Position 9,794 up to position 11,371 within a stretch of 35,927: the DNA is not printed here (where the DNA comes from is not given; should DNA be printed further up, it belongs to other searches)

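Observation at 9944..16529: Candidate secreted oxidative (keto-glycoside) cleavage module inside a glycan locus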

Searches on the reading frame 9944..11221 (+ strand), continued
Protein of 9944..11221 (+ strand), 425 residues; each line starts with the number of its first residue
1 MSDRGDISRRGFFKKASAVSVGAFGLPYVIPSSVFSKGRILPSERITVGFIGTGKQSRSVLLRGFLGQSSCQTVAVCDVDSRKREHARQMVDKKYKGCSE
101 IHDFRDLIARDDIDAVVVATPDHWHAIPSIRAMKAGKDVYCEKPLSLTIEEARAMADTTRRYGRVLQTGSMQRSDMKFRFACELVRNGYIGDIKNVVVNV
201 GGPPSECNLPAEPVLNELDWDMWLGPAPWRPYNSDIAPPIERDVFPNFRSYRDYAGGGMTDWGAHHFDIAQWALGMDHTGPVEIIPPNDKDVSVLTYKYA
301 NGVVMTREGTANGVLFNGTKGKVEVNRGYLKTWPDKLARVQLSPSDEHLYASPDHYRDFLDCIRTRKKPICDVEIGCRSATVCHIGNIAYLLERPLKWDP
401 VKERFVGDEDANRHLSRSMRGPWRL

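Call 49: find_homologous_proteins(query=window:9944-11221:+, max_evalue=1e-10)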
Query window:9944-11221:+ (425 aa): 8000 proteins with E <= 1e-10 among 8000 candidates; the best 120 are listed.
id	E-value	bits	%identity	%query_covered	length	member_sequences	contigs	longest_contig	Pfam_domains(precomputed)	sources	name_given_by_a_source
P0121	4.1e-298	1006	100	100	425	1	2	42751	PF01408.29,PF19051.6,PF22725.2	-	-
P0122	1.2e-249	847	83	100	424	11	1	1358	PF01408.29,PF19051.6,PF22725.2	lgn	-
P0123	3.8e-249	845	82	100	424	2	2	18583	PF01408.29,PF19051.6,PF22725.2,PF02894.23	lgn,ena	-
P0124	3.7e-192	657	65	100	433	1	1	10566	PF01408.29,PF19051.6,PF22725.2,PF02894.23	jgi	-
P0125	9.9e-190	649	65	99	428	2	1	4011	PF01408.29,PF19051.6,PF22725.2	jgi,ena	-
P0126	5.9e-189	647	65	99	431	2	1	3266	PF01408.29,PF19051.6,PF22725.2,PF02894.23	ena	-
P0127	1.2e-188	646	64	99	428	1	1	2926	PF01408.29,PF19051.6,PF22725.2,PF02894.23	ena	-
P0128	7.3e-188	643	64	99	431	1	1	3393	PF01408.29,PF19051.6,PF22725.2,PF02894.23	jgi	-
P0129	2.0e-187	642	64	99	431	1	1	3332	PF01408.29,PF19051.6,PF22725.2,PF02894.23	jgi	jgi:predicted dehydrogenase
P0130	2.5e-187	641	65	99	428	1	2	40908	PF01408.29,PF19051.6,PF22725.2,PF02894.23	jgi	-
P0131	3.0e-186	638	63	99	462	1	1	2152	PF01408.29,PF19051.6,PF22725.2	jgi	jgi:predicted dehydrogenase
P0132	6.0e-186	637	64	99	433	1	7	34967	PF01408.29,PF19051.6,PF22725.2,PF02894.23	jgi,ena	-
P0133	6.3e-186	637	64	99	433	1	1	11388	PF01408.29,PF19051.6,PF22725.2,PF02894.23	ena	-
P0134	6.9e-186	637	64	99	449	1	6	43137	PF01408.29,PF19051.6,PF22725.2,PF02894.23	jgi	jgi:predicted dehydrogenase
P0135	1.6e-185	635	64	99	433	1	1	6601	PF01408.29,PF19051.6,PF22725.2,PF02894.23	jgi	-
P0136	1.9e-185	635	64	100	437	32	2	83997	PF01408.29,PF19051.6,PF22725.2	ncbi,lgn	-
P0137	4.3e-185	634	64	99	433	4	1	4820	PF01408.29,PF19051.6,PF22725.2,PF02894.23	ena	-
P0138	5.7e-185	634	64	99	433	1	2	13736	PF01408.29,PF19051.6,PF22725.2,PF02894.23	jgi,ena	-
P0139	6.6e-185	633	64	99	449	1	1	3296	PF01408.29,PF19051.6,PF22725.2,PF02894.23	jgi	jgi:predicted dehydrogenase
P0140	2.6e-184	631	64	100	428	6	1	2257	PF01408.29,PF19051.6,PF22725.2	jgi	jgi:predicted dehydrogenase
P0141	1.1e-183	629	62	100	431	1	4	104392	PF01408.29,PF19051.6,PF22725.2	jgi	-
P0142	2.4e-183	628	64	100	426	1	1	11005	PF01408.29,PF19051.6,PF22725.2,PF02894.23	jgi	jgi:predicted dehydrogenase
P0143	2.9e-183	628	64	98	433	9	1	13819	PF01408.29,PF19051.6,PF22725.2,PF02894.23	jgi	-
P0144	5.7e-183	627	63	99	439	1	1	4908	PF01408.29,PF19051.6,PF22725.2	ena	-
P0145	8.2e-183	626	64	99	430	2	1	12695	PF01408.29,PF19051.6,PF22725.2,PF02894.23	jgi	-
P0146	1.1e-182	626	63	99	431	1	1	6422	PF01408.29,PF19051.6,PF22725.2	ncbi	-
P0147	7.2e-182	623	63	100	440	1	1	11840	PF01408.29,PF19051.6,PF22725.2,PF02894.23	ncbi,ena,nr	ncbi:MAG: Gfo/Idh/MocA family oxidoreductase [Planctomycetes bacterium]|nr:Gfo/Idh/MocA family oxido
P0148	1.1e-181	623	63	99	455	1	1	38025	PF01408.29,PF19051.6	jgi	jgi:predicted dehydrogenase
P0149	1.2e-181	623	64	99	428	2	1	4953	PF01408.29,PF19051.6,PF22725.2,PF10518.15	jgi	jgi:predicted dehydrogenase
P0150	2.0e-181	622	63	100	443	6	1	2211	PF01408.29,PF19051.6,PF22725.2,PF02894.23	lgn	-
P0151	3.8e-181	621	64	99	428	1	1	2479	PF01408.29,PF19051.6,PF22725.2,PF10518.15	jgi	jgi:predicted dehydrogenase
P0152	8.9e-181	620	62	100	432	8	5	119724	PF01408.29,PF19051.6,PF22725.2,PF02894.23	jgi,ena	-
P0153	1.5e-180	619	63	99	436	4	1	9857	PF01408.29,PF19051.6,PF22725.2,PF02894.23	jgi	jgi:predicted dehydrogenase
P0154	2.3e-180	618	63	99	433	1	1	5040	PF01408.29,PF19051.6,PF22725.2,PF02894.23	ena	-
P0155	2.6e-180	618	63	99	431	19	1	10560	PF01408.29,PF19051.6,PF22725.2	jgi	-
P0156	2.7e-180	618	64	98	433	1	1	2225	PF01408.29,PF19051.6,PF22725.2,PF02894.23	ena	-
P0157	7.4e-180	617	62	99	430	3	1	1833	PF01408.29,PF19051.6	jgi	jgi:predicted dehydrogenase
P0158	7.5e-180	617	64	99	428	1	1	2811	PF01408.29,PF19051.6,PF22725.2,PF10518.15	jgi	-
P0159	8.6e-180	616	61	99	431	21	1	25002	PF01408.29,PF19051.6,PF22725.2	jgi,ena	-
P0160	1.6e-179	616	63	99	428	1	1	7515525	PF01408.29,PF19051.6,PF22725.2,PF10518.15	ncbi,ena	-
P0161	2.2e-179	615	60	100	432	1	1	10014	PF01408.29,PF19051.6,PF22725.2,PF02894.23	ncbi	-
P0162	3.8e-179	614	62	100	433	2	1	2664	PF01408.29,PF19051.6,PF22725.2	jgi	jgi:predicted dehydrogenase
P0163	4.9e-179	614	63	99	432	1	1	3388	PF01408.29,PF19051.6,PF22725.2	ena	-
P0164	6.0e-179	614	61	99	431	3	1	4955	PF01408.29,PF19051.6,PF22725.2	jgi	-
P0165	6.3e-179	614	61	100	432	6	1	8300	PF01408.29,PF19051.6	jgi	jgi:predicted dehydrogenase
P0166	6.7e-179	614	61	99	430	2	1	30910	PF01408.29,PF19051.6,PF22725.2,PF02894.23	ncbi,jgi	jgi:predicted dehydrogenase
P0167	7.3e-179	613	63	98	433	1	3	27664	PF01408.29,PF19051.6,PF22725.2,PF02894.23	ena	-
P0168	1.2e-178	613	62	99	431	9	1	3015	PF01408.29,PF19051.6,PF22725.2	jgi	-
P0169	1.3e-178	613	61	100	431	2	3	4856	PF01408.29,PF19051.6,PF22725.2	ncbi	-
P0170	1.3e-178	613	60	100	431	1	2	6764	PF01408.29,PF19051.6,PF22725.2,PF02894.23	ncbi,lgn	-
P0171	1.3e-178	613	61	99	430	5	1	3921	PF01408.29,PF19051.6,PF22725.2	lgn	-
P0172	1.5e-178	612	62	99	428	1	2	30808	PF01408.29,PF19051.6,PF22725.2,PF10518.15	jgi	jgi:predicted dehydrogenase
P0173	1.6e-178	612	61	100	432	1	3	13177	PF01408.29,PF19051.6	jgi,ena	-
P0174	2.0e-178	612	63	99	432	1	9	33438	PF01408.29,PF19051.6,PF22725.2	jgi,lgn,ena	jgi:predicted dehydrogenase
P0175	2.5e-178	612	62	98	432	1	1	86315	PF01408.29,PF19051.6,PF22725.2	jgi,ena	-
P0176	3.8e-178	611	62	99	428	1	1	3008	PF01408.29,PF19051.6,PF22725.2,PF10518.15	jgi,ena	-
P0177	3.8e-178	611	61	100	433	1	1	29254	PF01408.29,PF19051.6,PF22725.2,PF02894.23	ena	-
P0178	4.2e-178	611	61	100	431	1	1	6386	PF01408.29,PF19051.6,PF22725.2,PF02894.23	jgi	-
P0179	4.7e-178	611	63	99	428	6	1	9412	PF01408.29,PF19051.6,PF22725.2,PF10518.15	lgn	-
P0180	5.2e-178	611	61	100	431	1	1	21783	PF01408.29,PF19051.6,PF22725.2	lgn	-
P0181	5.9e-178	610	61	100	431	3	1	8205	PF01408.29,PF19051.6,PF22725.2,PF02894.23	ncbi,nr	ncbi:MAG: oxidoreductase [Phycisphaerae bacterium SG8_4]|nr:MAG: oxidoreductase [Phycisphaerae bacte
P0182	1.1e-177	610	61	99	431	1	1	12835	PF01408.29,PF19051.6,PF22725.2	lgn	-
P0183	1.3e-177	609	61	98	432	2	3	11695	PF01408.29,PF19051.6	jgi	jgi:predicted dehydrogenase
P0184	1.5e-177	609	63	100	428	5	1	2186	PF01408.29,PF19051.6,PF22725.2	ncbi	-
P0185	2.0e-177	609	62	99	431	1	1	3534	PF01408.29,PF19051.6,PF22725.2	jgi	jgi:predicted dehydrogenase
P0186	2.3e-177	608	63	99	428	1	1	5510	PF01408.29,PF19051.6,PF22725.2,PF10518.15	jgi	jgi:predicted dehydrogenase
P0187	2.5e-177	608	63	100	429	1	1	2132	PF01408.29,PF19051.6,PF22725.2,PF10518.15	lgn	-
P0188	2.7e-177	608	62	99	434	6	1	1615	PF01408.29,PF19051.6,PF22725.2,PF02894.23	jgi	-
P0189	2.8e-177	608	63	100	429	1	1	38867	PF01408.29,PF19051.6,PF22725.2,PF10518.15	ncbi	ncbi:MAG: Gfo/Idh/MocA family oxidoreductase [Phycisphaerales bacterium]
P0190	3.2e-177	608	62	100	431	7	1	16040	PF01408.29,PF19051.6,PF22725.2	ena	-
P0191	4.6e-177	608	62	99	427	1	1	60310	PF01408.29,PF19051.6,PF22725.2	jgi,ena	-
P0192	5.3e-177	607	61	99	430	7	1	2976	PF01408.29,PF19051.6,PF22725.2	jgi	jgi:predicted dehydrogenase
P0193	5.5e-177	607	61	99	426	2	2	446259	PF01408.29,PF19051.6,PF22725.2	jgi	jgi:predicted dehydrogenase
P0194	5.5e-177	607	62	99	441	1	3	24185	PF01408.29,PF19051.6,PF22725.2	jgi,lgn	jgi:predicted dehydrogenase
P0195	6.5e-177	607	60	100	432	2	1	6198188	PF01408.29,PF19051.6,PF22725.2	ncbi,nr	ncbi:MAG: Gfo/Idh/MocA family oxidoreductase [Phycisphaerales bacterium]|nr:MAG: Gfo/Idh/MocA family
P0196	6.7e-177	607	61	99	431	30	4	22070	PF01408.29,PF19051.6,PF22725.2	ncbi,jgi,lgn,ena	-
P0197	6.8e-177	607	62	99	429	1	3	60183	PF01408.29,PF19051.6,PF22725.2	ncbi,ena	-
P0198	7.5e-177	607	62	99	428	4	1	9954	PF01408.29,PF19051.6,PF22725.2,PF10518.15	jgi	-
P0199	8.5e-177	607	60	100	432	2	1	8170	PF01408.29,PF19051.6,PF22725.2,PF02894.23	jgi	-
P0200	8.9e-177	607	62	99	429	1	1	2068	PF01408.29,PF19051.6,PF22725.2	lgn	-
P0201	9.3e-177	606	60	98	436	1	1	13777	PF01408.29,PF19051.6,PF22725.2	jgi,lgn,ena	jgi:predicted dehydrogenase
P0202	1.0e-176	606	62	99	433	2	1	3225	PF01408.29,PF19051.6,PF22725.2,PF02894.23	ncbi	-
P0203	1.4e-176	606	63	99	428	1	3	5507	PF01408.29,PF19051.6,PF22725.2,PF10518.15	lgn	-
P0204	1.9e-176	605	61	100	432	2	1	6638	PF01408.29,PF19051.6,PF22725.2,PF02894.23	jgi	jgi:predicted dehydrogenase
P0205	1.9e-176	605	62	99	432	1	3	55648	PF01408.29,PF19051.6,PF22725.2,PF02894.23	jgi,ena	-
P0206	2.1e-176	605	60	99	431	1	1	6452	PF01408.29,PF19051.6,PF22725.2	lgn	-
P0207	2.5e-176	605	62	99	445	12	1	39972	PF01408.29,PF19051.6,PF22725.2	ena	-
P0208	2.8e-176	605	61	100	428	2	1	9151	PF01408.29,PF19051.6,PF22725.2,PF02894.23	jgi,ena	-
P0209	2.8e-176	605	61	99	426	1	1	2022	PF01408.29,PF19051.6,PF22725.2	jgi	jgi:predicted dehydrogenase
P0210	2.9e-176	605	62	99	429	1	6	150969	PF01408.29,PF19051.6,PF22725.2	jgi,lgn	-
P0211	3.1e-176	605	61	99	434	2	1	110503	PF01408.29,PF19051.6,PF22725.2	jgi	jgi:predicted dehydrogenase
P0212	3.1e-176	605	62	99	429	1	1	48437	PF01408.29,PF19051.6,PF22725.2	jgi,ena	-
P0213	3.2e-176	605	61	98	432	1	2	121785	PF01408.29,PF19051.6,PF22725.2,PF02894.23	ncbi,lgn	-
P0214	4.6e-176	604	59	99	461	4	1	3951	PF01408.29,PF19051.6,PF22725.2,PF02894.23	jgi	jgi:predicted dehydrogenase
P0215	5.1e-176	604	62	99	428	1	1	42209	PF01408.29,PF19051.6,PF22725.2,PF10518.15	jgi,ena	-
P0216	5.5e-176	604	61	99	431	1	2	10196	PF01408.29,PF19051.6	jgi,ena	-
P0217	6.1e-176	604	62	99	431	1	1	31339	PF01408.29,PF19051.6,PF22725.2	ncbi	-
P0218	6.7e-176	604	62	99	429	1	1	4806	PF01408.29,PF19051.6,PF22725.2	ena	-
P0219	7.7e-176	603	61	99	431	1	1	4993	PF01408.29,PF19051.6,PF22725.2,PF02894.23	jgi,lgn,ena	-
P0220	1.0e-175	603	61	99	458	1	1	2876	PF01408.29,PF19051.6,PF22725.2,PF02894.23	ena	-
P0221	1.5e-175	603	61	99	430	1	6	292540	PF01408.29,PF19051.6,PF22725.2,PF02894.23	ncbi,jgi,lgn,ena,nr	ncbi:MAG TPA: Gfo/Idh/MocA family oxidoreductase [Sedimentisphaerales bacterium]|nr:Gfo/Idh/MocA fam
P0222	1.5e-175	602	60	99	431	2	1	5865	PF01408.29,PF19051.6,PF22725.2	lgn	-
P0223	1.7e-175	602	64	99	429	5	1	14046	PF01408.29,PF19051.6,PF22725.2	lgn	-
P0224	1.8e-175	602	62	99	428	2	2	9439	PF01408.29,PF19051.6,PF22725.2,PF10518.15,PF10399.15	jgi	-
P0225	2.0e-175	602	59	100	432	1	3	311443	PF01408.29,PF19051.6,PF22725.2,PF02894.23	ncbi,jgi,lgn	jgi:predicted dehydrogenase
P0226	2.1e-175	602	61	100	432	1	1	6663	PF01408.29,PF19051.6,PF22725.2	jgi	-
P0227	2.1e-175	602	60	100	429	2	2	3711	PF01408.29,PF19051.6,PF22725.2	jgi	jgi:predicted dehydrogenase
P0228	2.1e-175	602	63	99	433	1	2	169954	PF01408.29,PF19051.6,PF22725.2,PF10518.15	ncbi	-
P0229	2.2e-175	602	64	94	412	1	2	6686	PF01408.29,PF19051.6,PF22725.2,PF02894.23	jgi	-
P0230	3.2e-175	601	62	99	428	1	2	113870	PF01408.29,PF19051.6,PF22725.2,PF10518.15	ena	-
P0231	3.3e-175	601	61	99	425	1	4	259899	PF01408.29,PF19051.6,PF22725.2,PF02894.23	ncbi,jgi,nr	ncbi:MAG TPA: Gfo/Idh/MocA family oxidoreductase [Sedimentisphaerales bacterium]|nr:Gfo/Idh/MocA fam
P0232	3.6e-175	601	59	99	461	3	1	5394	PF01408.29,PF19051.6,PF22725.2,PF02894.23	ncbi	-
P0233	4.1e-175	601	61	100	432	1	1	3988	PF01408.29,PF19051.6,PF22725.2,PF02894.23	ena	-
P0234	4.2e-175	601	61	100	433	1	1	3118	PF01408.29,PF19051.6,PF22725.2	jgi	jgi:predicted dehydrogenase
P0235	4.3e-175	601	61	100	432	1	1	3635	PF01408.29,PF19051.6,PF22725.2,PF02894.23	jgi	-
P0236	5.6e-175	601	60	100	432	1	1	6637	PF01408.29,PF19051.6,PF22725.2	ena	-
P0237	5.7e-175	601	62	99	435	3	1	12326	PF01408.29,PF19051.6,PF22725.2,PF02894.23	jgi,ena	-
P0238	6.4e-175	600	62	96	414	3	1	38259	PF01408.29,PF19051.6,PF22725.2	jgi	-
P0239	7.2e-175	600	62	94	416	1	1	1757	PF01408.29,PF19051.6,PF22725.2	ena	-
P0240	7.3e-175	600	61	99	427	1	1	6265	PF01408.29,PF19051.6,PF22725.2,PF02894.23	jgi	jgi:predicted dehydrogenase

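Call 50: find_encoding_contigs(protein=P0123, flank=10000, max_places=2)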
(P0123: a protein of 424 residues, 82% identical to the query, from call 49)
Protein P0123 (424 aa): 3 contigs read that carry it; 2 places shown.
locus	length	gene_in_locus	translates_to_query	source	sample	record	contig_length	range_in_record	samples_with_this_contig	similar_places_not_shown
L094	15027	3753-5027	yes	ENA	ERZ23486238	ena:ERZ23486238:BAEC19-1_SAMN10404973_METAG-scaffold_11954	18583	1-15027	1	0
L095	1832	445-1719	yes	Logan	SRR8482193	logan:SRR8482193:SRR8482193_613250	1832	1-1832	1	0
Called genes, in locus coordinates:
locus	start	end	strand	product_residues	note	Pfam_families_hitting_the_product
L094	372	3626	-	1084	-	PF03130:HEAT_PBS (faint), PF06283:ThuA, PF13646:HEAT_2, PF02985:HEAT (faint), PF13646:HEAT_2 (weak)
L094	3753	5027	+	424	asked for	PF01408:GFO_IDH_MocA, PF02894:GFO_IDH_MocA_C (faint), PF22725:GFO_IDH_MocA_C3 (faint), PF19051:GFO_IDH_MocA_C2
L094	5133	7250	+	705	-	PF00884:Sulfatase, PF01663:Phosphodiest, PF16347:SGSH_C, PF13385:Laminin_G_3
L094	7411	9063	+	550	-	PF00884:Sulfatase, PF01663:Phosphodiest, PF02995:DUF229 (weak), PF16347:SGSH_C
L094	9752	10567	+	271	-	PF07589:PEP_exosort_dom (weak)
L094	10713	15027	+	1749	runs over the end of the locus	PF00932:LTD, PF13290:CHB_HEX_C_1, PF13287:Fn3_assoc, PF08757:CotH, PF13287:Fn3_assoc (weak), PF13290:CHB_HEX_C_1 (weak), PF00932:LTD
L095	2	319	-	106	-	?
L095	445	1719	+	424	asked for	PF01408:GFO_IDH_MocA, PF02894:GFO_IDH_MocA_C (faint), PF22725:GFO_IDH_MocA_C3 (faint), PF19051:GFO_IDH_MocA_C2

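Call 51: find_encoding_contigs(protein=P0195, flank=7000, max_places=1)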
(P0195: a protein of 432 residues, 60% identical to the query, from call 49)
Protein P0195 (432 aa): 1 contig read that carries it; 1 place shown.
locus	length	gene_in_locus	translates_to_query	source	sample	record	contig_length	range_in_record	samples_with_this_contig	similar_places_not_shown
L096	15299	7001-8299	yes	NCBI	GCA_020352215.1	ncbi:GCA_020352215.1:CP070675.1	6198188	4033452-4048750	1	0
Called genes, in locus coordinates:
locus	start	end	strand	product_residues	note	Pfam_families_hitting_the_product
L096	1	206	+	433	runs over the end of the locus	PF13393:tRNA-synt_His, PF00587:tRNA-synt_2b (weak), PF03129:HGTP_anticodon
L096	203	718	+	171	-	-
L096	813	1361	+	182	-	PF03602:Cons_hypoth95, PF05175:MTS (weak)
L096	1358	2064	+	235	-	PF01743:PolyA_pol, PF12627:PolyA_pol_RNAbd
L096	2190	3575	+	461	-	PF01139:RtcB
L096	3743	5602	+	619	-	PF14100:DUF6807, PF06439:3keto-disac_hyd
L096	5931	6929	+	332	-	PF01261:AP_endonuc_2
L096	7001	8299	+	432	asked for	PF01408:GFO_IDH_MocA, PF22725:GFO_IDH_MocA_C3 (faint), PF19051:GFO_IDH_MocA_C2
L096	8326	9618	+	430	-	PF01408:GFO_IDH_MocA, PF19051:GFO_IDH_MocA_C2, PF22725:GFO_IDH_MocA_C3 (weak)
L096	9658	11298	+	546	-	PF06283:ThuA, PF13646:HEAT_2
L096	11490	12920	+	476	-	PF02985:HEAT (faint), PF13646:HEAT_2 (weak), PF03130:HEAT_PBS (faint), PF13646:HEAT_2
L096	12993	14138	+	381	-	PF06439:3keto-disac_hyd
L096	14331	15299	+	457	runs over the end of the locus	PF01408:GFO_IDH_MocA, PF19051:GFO_IDH_MocA_C2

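Call 52: find_encoding_contigs(protein=P0136, flank=7000, max_places=1)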
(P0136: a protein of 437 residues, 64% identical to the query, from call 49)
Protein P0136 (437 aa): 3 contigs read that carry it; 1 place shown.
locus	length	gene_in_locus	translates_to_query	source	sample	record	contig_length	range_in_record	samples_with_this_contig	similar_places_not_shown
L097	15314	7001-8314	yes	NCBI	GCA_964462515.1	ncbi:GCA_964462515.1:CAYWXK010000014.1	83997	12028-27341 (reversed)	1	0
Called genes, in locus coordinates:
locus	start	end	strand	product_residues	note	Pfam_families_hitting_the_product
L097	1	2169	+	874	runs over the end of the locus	PF05048:NosD (faint), PF13229:Beta_helix (faint)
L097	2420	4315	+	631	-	PF14100:DUF6807, PF06439:3keto-disac_hyd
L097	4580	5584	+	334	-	PF01261:AP_endonuc_2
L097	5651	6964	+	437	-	PF01408:GFO_IDH_MocA, PF19051:GFO_IDH_MocA_C2, PF22725:GFO_IDH_MocA_C3 (faint)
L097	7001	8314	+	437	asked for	PF01408:GFO_IDH_MocA, PF22725:GFO_IDH_MocA_C3 (faint), PF19051:GFO_IDH_MocA_C2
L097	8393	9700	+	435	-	PF01408:GFO_IDH_MocA, PF22725:GFO_IDH_MocA_C3, PF19051:GFO_IDH_MocA_C2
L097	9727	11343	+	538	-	PF06283:ThuA, PF13646:HEAT_2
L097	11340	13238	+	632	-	PF13646:HEAT_2, PF02985:HEAT (faint), PF03130:HEAT_PBS (faint), PF13646:HEAT_2 (weak)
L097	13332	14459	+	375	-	PF06439:3keto-disac_hyd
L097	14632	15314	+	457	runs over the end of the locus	PF01408:GFO_IDH_MocA, PF19051:GFO_IDH_MocA_C2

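Call 77: predict_structure(alignment_id=A3)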
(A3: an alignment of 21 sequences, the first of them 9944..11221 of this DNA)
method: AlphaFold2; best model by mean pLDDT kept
length: 425 residues; sequences in the alignment: 21
mean_pLDDT: 78.2   pTM: 0.79
mean pLDDT of the five models: 78.2, 75.4, 75.3, 75.1, 74.7
residues with pLDDT >= 90: 137; 70-90: 164; 50-70: 77; < 50: 47
segments of 3 or more residues with pLDDT < 50: 1-41, 420-425
pLDDT, mean of each block of 10 residues (from residue 1): 39 46 37 43 79 72 89 90 87 90 91 92 81 95 76 90 88 84 96 91 67 65 59 67 70 66 76 84 68 76 83 93 92 96 91 86 90 85 84 87 92 75 36
secondary structure, 60 per line:
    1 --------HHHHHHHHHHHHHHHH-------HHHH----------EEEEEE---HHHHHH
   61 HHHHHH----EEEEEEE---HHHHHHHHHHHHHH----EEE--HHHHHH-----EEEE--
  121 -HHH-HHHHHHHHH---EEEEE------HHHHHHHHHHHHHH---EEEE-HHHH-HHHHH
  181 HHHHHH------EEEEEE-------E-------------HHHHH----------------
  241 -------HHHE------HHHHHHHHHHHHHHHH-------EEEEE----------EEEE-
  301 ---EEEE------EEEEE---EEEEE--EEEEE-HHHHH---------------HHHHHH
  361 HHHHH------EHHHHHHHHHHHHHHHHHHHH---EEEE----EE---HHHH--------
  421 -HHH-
elements in order: H9-24 H32-35 E46-51 H55-66 E71-77 H81-94 E99-101 H104-109 E115-118 H126-134 E138-142 H149-162 E166-169 H171-174 H176-186 E193-198 H220-224 H258-273 E281-285 E296-299 E304-307 E314-318 E322-326 E329-333 H335-339 H355-365 H373-392 E396-399 H409-412
